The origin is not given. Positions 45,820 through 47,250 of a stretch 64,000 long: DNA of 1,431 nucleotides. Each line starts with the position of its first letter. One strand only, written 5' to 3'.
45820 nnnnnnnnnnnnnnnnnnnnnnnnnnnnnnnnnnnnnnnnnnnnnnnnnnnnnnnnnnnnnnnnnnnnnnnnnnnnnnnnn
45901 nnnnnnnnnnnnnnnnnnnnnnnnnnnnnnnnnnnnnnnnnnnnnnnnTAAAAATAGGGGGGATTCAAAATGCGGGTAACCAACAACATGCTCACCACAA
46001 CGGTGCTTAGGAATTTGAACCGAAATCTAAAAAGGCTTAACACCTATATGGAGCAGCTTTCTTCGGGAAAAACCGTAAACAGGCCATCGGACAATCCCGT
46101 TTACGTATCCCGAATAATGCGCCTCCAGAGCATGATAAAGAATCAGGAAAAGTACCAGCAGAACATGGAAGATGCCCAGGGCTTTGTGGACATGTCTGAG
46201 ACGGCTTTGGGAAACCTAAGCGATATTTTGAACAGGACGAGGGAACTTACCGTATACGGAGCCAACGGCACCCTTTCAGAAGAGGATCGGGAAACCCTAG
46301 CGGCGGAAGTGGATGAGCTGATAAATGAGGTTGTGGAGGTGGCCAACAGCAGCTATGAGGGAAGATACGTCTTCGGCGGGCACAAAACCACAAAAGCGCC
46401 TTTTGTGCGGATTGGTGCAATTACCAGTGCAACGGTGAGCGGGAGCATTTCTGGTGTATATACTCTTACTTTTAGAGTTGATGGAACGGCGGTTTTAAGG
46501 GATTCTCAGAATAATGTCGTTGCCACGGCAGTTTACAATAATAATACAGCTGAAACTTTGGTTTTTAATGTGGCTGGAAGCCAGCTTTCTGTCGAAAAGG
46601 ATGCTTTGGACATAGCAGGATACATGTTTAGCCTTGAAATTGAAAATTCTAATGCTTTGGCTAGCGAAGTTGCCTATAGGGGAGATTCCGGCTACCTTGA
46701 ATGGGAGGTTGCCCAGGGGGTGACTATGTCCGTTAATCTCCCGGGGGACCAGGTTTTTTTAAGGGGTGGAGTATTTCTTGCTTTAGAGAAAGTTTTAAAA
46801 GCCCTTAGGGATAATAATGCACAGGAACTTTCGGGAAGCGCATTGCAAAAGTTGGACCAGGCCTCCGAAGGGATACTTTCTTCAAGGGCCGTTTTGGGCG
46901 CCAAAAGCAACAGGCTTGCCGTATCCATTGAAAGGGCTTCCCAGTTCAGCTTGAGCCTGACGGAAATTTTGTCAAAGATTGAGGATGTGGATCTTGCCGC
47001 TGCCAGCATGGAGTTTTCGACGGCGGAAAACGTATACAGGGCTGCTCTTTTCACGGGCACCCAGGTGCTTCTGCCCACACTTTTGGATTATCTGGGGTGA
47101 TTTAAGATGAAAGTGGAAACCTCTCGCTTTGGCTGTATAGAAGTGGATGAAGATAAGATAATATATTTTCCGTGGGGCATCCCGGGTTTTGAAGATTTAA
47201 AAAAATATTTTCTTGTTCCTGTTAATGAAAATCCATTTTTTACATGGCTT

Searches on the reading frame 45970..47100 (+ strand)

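Call 8: search_protein_families(library=pfam, proteins=[window:45970-47100:+], max_evalue=0.001)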
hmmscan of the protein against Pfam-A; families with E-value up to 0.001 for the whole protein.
window:45970-47100:+ (376 aa): 2 families
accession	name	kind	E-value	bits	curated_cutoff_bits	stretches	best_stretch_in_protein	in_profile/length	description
PF00669.25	Flagellin_N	-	1.6e-26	93.5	26.6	1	4-140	2-139/139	Bacterial flagellin N-terminal helical region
PF00700.27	Flagellin_C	-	6.3e-09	36.5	23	1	292-359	1-68/86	Bacterial flagellin C-terminal helical region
